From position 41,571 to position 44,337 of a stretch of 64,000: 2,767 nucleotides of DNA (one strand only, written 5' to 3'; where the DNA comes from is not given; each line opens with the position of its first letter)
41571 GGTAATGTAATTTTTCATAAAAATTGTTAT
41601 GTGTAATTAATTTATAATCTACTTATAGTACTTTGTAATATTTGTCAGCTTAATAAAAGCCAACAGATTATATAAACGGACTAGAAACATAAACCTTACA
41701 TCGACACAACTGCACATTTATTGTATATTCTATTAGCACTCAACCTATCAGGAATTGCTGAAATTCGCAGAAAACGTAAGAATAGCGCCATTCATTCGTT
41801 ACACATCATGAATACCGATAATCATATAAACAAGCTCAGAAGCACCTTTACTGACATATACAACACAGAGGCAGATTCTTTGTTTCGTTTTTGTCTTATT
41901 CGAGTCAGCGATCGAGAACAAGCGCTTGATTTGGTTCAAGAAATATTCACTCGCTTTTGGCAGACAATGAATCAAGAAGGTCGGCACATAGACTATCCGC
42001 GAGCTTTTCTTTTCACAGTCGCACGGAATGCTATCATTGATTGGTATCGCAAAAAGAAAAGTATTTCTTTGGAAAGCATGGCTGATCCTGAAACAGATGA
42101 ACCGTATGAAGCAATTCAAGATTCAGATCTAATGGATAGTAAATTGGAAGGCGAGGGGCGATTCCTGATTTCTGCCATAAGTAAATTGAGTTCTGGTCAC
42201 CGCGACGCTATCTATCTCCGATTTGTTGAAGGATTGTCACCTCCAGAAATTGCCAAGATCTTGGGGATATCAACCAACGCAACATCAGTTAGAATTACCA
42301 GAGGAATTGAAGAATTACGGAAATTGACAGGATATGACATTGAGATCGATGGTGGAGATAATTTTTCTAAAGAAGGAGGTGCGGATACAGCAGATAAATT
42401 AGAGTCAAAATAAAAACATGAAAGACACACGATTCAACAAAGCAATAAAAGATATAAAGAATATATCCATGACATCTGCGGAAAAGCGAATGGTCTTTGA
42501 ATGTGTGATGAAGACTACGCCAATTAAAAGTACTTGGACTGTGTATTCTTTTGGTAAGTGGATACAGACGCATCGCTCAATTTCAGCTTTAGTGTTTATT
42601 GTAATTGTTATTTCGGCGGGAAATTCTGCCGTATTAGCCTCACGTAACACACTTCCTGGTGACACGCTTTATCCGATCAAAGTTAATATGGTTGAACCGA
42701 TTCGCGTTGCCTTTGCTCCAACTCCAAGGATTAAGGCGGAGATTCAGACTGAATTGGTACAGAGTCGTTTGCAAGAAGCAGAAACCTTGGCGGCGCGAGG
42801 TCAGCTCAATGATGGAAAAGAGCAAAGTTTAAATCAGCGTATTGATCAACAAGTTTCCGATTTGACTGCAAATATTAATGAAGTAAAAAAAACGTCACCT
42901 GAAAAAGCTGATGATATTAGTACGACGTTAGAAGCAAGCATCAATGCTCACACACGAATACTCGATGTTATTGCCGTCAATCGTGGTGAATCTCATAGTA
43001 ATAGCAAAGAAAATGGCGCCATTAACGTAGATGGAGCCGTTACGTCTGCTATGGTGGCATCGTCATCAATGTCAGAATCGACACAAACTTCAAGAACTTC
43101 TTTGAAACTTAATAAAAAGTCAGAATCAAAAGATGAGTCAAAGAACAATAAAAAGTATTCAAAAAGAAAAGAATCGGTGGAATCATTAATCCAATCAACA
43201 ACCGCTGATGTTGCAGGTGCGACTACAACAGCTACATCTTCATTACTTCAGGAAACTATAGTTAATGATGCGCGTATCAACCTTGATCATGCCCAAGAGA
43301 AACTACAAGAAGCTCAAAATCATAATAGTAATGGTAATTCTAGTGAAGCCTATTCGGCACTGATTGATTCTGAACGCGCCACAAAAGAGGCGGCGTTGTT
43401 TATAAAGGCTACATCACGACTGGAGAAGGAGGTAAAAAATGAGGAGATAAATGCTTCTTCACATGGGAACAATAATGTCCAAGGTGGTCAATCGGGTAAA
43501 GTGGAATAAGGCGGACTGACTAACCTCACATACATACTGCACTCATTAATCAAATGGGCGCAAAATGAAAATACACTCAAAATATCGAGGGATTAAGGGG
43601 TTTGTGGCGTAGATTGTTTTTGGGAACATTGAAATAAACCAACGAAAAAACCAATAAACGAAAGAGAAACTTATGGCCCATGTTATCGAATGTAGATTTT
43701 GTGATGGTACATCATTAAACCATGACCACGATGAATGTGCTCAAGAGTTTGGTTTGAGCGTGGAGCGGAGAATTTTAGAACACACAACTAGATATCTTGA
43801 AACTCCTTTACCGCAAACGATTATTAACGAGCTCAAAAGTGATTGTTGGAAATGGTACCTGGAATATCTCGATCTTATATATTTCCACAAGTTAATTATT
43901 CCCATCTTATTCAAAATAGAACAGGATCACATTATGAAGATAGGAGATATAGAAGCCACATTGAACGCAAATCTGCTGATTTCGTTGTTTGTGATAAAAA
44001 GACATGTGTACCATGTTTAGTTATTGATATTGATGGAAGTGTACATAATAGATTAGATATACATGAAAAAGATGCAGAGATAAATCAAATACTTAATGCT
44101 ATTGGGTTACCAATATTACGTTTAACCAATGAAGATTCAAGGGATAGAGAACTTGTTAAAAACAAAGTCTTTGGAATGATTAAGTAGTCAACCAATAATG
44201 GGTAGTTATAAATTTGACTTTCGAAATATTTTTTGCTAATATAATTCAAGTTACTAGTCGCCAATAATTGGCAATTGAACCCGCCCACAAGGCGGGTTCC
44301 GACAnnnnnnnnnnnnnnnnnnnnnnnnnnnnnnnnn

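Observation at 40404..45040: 4.6-kb accessory island splitting the ribosomal protein operon between rplE and rpsN: FN3 secreted protein, ECF sigma/anti-sigma pair, frameshifted DUF2726 nuclease-like gene, PemK/MazF-like toxin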

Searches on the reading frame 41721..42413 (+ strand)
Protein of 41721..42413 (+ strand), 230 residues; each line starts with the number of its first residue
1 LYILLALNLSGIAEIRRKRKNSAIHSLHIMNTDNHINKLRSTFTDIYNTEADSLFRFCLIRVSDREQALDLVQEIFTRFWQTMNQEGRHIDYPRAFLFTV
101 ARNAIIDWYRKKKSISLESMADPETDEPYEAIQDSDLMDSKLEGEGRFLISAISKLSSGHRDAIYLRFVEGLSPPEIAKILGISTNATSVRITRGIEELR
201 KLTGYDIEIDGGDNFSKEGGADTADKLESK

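Call 6: search_protein_families(library=pfam, proteins=[window:41721-42413:+], max_evalue=0.01)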
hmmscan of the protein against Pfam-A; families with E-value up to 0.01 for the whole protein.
window:41721-42413:+ (230 aa): 7 families
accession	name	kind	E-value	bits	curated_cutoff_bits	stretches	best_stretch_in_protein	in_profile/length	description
PF04542.20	Sigma70_r2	-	4.6e-12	46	24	1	47-113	2-69/71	Sigma-70 region 2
PF08281.18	Sigma70_r4_2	-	2.9e-10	40.1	25.7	1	150-199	5-54/54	Sigma-70, region 4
PF04545.22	Sigma70_r4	-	1.8e-09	37.4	24.1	1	152-201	1-50/50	Sigma-70, region 4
PF22233.2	PhyR_sigma-like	-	0.0029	17.8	27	1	155-190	3-38/50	Response regulator PhyR, sigma-like domain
PF07638.17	Sigma70_ECF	-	0.0041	17.5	21.1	0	150-189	130-169/185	ECF sigma factor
PF13936.12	HTH_38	-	0.0065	16.6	27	0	154-185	3-34/44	Helix-turn-helix domain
PF13384.12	HTH_23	-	0.0082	16.4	24.6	0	169-188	15-34/50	Homeodomain-like domain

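Call 19: search_protein_families(library=ncbifam, proteins=[window:41721-42413:+], max_evalue=0.01)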
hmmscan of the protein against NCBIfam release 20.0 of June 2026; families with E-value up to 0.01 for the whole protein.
window:41721-42413:+ (230 aa): 92 families (the best 25 are shown)
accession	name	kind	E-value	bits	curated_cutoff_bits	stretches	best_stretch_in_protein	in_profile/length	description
TIGR02937.1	sigma70-ECF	superfamily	1.7e-24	86.3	42.9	1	45-201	5-163/165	sigma-70 family RNA polymerase sigma factor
TIGR02952.1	Sig70_famx2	equivalog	3e-23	82.6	206.45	1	41-202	11-169/170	ECF subfamily RNA polymerase sigma factor, BldN family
NF007227.0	PRK09645.1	subfamily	4.1e-23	82.2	202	1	42-199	14-166/177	sigma-70 family RNA polymerase sigma factor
TIGR02985.1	Sig70_bacteroi1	subfamily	1.9e-22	80.2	126.4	1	42-201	2-160/162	RNA polymerase sigma-70 factor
NF058625.1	sigma_PG0214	equivalog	1.7e-20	73.4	130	1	41-201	4-159/170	GFO_1088 family ECF-type sigma factor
TIGR02950.1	SigM_subfam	subfamily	3.5e-20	72.5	147.95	1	44-202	3-157/159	RNA polymerase sigma factor, SigM family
TIGR02983.1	SigE-fam_strep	subfamily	1e-19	71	141.55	1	41-203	6-158/162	SigE family RNA polymerase sigma factor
TIGR02959.1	SigZ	equivalog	1.3e-18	67.5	168.65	1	53-202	7-147/170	RNA polymerase sigma factor SigZ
NF009179.0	PRK12527.1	equivalog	4.4e-18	65.8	162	1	53-198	7-148/159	RNA polymerase sigma factor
NF007217.0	PRK09639.1-1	equivalog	6.7e-18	65.1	239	1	40-201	2-163/194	RNA polymerase sigma factor SigX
NF009166.1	PRK12513.1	equivalog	1.5e-17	63.9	206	1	42-201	23-184/193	RNA polymerase sigma factor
NF007215.0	PRK09637.1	equivalog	2.7e-17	63.3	212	1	44-202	4-153/181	RNA polymerase sigma factor SigZ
NF007223.0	PRK09641.1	equivalog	6.2e-17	62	209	1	40-201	17-182/187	RNA polymerase sigma factor SigW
NF009193.0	PRK12541.1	equivalog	1.8e-16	60.8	171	1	40-202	4-159/161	RNA polymerase sigma factor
NF004113.0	PRK05602.1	equivalog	3.2e-16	59.6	208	1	58-202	62-200/211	RNA polymerase sigma factor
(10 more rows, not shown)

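Call 83: search_protein_families(library=padloc, proteins=[window:41808-42413:+], max_evalue=0.01)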
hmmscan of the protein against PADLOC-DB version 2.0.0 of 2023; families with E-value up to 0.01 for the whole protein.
window:41808-42413:+ (201 aa): 0 families

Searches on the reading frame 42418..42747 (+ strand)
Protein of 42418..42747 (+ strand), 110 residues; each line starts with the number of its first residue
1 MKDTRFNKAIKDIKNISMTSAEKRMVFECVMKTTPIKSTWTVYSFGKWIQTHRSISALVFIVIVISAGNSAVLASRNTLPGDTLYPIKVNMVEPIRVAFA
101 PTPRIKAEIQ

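Call 82: search_solved_structures(query=A7, max_evalue=10)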
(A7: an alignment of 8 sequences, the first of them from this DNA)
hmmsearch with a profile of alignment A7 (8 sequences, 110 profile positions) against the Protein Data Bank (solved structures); distinct sequences matched with E-value up to 10: 1.
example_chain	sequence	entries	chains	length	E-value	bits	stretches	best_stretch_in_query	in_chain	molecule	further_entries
4wvm_B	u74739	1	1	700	1.3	12.3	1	6-94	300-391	Stonustoxin subunit beta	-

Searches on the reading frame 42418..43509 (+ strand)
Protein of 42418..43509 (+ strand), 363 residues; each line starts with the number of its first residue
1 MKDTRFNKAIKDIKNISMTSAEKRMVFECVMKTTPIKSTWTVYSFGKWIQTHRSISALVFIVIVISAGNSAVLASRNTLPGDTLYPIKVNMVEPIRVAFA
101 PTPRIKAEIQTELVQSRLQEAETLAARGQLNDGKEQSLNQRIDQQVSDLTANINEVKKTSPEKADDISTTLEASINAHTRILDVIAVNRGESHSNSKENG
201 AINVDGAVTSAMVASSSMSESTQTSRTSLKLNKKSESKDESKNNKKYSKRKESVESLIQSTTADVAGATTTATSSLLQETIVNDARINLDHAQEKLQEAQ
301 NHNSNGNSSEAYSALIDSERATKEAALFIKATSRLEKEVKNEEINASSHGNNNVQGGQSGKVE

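Call 6: search_protein_families(library=pfam, proteins=[window:42418-43509:+], max_evalue=0.01)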
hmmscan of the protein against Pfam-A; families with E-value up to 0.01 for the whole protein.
window:42418-43509:+ (363 aa): 1 family
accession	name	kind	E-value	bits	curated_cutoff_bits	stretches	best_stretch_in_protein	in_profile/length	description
PF18915.5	DUF5667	-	5.2e-11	43.3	27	1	78-168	2-90/99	Domain of unknown function (DUF5667)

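Call 19: search_protein_families(library=ncbifam, proteins=[window:42418-43509:+], max_evalue=0.01)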
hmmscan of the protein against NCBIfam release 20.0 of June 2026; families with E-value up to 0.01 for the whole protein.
window:42418-43509:+ (363 aa): 0 families

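Call 83: search_protein_families(library=padloc, proteins=[window:42418-43509:+], max_evalue=0.01)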
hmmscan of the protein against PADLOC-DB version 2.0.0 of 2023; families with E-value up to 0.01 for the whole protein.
window:42418-43509:+ (363 aa): 0 families

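Call 87: find_homologous_proteins(query=window:42418-43509:+, max_evalue=0.00001)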
Query window:42418-43509:+ (363 aa): 29 proteins with E <= 0.00001 among 4068 candidates.
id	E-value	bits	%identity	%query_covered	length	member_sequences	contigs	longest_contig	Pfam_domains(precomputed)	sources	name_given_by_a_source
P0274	3.5e-209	711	100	95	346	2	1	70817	PF18915.6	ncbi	-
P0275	4.9e-175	599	81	100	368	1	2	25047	PF18915.6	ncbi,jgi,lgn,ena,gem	-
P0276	1.3e-123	430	69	92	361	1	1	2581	PF18915.6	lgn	-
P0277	1.6e-115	404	59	95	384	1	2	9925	PF18915.6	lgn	-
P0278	2.9e-98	347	59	88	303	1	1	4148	PF18915.6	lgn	-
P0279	2.7e-92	328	51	93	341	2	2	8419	PF18915.6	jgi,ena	-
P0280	1.2e-90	322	47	95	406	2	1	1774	PF18915.6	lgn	-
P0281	1.8e-90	322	49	94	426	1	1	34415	PF18915.6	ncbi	-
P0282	1.4e-81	292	56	51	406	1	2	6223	PF18915.6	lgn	-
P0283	8.8e-81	290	57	53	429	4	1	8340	PF18915.6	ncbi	-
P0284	5.2e-75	271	45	94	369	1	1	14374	PF18915.6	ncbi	-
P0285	1.9e-70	256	54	51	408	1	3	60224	PF18915.6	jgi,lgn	jgi:hypothetical protein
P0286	1.5e-69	253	40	91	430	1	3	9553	PF18915.6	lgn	-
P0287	1.6e-69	253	41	93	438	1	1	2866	PF18915.6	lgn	-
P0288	4.8e-68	248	54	52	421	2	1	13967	PF18915.6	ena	-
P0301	7.6e-11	60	43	24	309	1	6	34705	PF18915.6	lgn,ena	-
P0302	2.7e-7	49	26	49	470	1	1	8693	PF18915.6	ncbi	-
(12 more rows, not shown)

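Call 88: find_encoding_contigs(protein=P0275, flank=7000, max_places=3)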
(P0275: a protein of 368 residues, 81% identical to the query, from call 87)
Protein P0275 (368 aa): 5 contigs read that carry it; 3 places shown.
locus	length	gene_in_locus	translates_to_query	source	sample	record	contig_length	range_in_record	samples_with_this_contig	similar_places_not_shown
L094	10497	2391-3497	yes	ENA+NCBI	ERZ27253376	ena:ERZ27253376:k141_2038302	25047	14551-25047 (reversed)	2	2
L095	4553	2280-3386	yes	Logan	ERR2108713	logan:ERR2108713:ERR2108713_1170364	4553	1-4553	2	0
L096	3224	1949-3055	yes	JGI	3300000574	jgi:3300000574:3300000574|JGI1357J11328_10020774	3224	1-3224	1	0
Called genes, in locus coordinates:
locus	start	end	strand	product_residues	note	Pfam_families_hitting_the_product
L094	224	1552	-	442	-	PF00041:fn3 (faint), PF28407:Ig_ANOS1 (weak), PF16656:Pur_ac_phosph_N, PF25059:FN3_DSCAM-DSCAML_C (faint), PF16656:Pur_ac_phosph_N (weak)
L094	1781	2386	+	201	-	PF04542:Sigma70_r2, PF08281:Sigma70_r4_2, PF04545:Sigma70_r4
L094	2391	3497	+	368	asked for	PF18915:DUF5667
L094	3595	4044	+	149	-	-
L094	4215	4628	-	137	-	PF02452:PemK_toxin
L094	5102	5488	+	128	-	PF00410:Ribosomal_S8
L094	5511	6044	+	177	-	PF00347:Ribosomal_L6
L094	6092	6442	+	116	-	PF00861:Ribosomal_L18p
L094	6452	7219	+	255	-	PF00333:Ribosomal_S5, PF03719:Ribosomal_S5_C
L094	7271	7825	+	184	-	PF00828:Ribosomal_L27A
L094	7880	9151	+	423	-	PF00344:SecY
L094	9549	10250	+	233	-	PF00318:Ribosomal_S2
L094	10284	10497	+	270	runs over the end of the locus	PF25025:EF-Ts_N (faint), PF00889:EF_TS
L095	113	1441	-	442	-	PF00041:fn3 (faint), PF28407:Ig_ANOS1 (weak), PF16656:Pur_ac_phosph_N, PF25059:FN3_DSCAM-DSCAML_C (faint), PF16656:Pur_ac_phosph_N (weak)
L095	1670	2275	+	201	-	PF04542:Sigma70_r2, PF08281:Sigma70_r4_2, PF04545:Sigma70_r4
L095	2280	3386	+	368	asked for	PF18915:DUF5667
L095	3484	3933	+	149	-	-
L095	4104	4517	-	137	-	PF02452:PemK_toxin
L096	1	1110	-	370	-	?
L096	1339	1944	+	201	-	PF04542:Sigma70_r2, PF08281:Sigma70_r4_2, PF04545:Sigma70_r4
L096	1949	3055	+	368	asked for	PF18915:DUF5667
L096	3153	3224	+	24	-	?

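Call 89: find_encoding_contigs(protein=P0301, flank=3000, max_places=2)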
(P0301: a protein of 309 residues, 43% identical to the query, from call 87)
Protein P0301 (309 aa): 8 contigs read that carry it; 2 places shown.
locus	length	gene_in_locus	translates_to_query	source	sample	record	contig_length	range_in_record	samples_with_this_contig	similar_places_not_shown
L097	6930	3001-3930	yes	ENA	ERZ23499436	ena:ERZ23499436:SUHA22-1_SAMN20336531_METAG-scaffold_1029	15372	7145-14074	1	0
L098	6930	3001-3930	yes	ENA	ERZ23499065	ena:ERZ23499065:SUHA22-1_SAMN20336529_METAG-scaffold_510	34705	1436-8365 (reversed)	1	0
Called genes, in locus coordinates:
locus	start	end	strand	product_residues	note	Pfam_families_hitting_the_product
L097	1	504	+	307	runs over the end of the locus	PF00890:FAD_binding_2 (faint), PF01134:GIDA (faint), PF01266:DAO (faint), PF03486:HI0933_like (faint), PF07992:Pyr_redox_2, PF12831:FAD_oxidored (weak), PF13738:Pyr_redox_3, PF00070:Pyr_redox (weak), +1 more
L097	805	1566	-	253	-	PF01988:VIT1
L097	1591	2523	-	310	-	PF10648:Gmad2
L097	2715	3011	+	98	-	PF08281:Sigma70_r4_2, PF04545:Sigma70_r4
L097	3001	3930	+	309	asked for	PF18915:DUF5667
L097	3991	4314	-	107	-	PF01906:YbjQ_1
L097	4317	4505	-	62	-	-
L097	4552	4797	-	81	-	PF13376:OmdA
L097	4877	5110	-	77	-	-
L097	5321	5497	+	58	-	-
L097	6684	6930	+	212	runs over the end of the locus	PF07291:MauE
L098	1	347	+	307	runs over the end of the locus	PF00890:FAD_binding_2 (faint), PF01134:GIDA (faint), PF01266:DAO (faint), PF03486:HI0933_like (faint), PF07992:Pyr_redox_2, PF12831:FAD_oxidored (weak), PF13738:Pyr_redox_3, PF00070:Pyr_redox (weak), +1 more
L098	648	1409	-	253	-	PF01988:VIT1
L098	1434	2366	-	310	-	PF10648:Gmad2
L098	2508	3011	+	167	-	PF04542:Sigma70_r2, PF08281:Sigma70_r4_2, PF04545:Sigma70_r4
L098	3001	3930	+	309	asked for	PF18915:DUF5667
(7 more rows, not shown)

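Call 90: find_encoding_contigs(protein=P0302, flank=3000, max_places=2)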
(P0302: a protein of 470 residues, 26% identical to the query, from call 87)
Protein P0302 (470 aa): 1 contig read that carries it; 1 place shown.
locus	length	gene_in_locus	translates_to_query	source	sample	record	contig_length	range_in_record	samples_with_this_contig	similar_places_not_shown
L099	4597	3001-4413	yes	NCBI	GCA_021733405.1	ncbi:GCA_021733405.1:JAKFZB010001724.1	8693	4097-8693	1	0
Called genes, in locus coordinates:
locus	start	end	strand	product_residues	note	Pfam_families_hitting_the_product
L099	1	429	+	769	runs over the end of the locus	PF07953:Toxin_R_bind_N (faint), PF13385:Laminin_G_3, PF02973:Sialidase (faint), PF13385:Laminin_G_3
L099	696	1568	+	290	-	PF02661:Fic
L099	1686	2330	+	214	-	PF06821:Ser_hydrolase, PF00326:Peptidase_S9 (faint), PF00561:Abhydrolase_1 (faint)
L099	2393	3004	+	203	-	PF04542:Sigma70_r2 (weak), PF08281:Sigma70_r4_2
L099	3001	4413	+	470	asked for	PF18915:DUF5667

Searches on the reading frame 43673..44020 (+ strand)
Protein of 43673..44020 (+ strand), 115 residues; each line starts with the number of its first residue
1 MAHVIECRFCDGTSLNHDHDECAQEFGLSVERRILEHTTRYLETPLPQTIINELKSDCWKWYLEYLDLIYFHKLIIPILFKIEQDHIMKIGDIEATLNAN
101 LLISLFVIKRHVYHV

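Call 6: search_protein_families(library=pfam, proteins=[window:43673-44020:+], max_evalue=0.01)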
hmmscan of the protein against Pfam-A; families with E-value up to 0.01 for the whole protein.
window:43673-44020:+ (115 aa): 0 families

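Call 83: search_protein_families(library=padloc, proteins=[window:43673-44020:+], max_evalue=0.01)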
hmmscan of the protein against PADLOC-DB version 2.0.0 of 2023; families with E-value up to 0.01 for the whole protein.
window:43673-44020:+ (115 aa): 0 families

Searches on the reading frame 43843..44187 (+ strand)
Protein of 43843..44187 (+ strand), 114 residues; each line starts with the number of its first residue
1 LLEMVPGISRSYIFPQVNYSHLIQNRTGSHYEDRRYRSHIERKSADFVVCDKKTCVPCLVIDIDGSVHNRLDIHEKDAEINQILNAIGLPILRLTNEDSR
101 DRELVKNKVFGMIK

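Call 6: search_protein_families(library=pfam, proteins=[window:43843-44187:+], max_evalue=0.01)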
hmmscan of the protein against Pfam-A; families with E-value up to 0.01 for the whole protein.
window:43843-44187:+ (114 aa): 3 families
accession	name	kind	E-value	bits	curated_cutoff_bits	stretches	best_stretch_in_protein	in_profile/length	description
PF10881.14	DUF2726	-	2.4e-19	69.8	24.7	1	10-109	23-123/126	Protein of unknown function (DUF2726)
PF04480.18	DUF559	-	2e-06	28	20.6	1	38-109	39-104/109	Protein of unknown function (DUF559)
PF13344.12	Hydrolase_6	-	0.0044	17.5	27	1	60-108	2-50/101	Haloacid dehalogenase-like hydrolase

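Call 83: search_protein_families(library=padloc, proteins=[window:43852-44187:+], max_evalue=0.01)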
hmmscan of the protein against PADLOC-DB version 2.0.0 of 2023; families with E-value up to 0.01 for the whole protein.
window:43852-44187:+ (111 aa): 1 family
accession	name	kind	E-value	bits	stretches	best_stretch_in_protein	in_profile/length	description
PDLC04738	PDC-M62A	-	0.0039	13.7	1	38-93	641-696/746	-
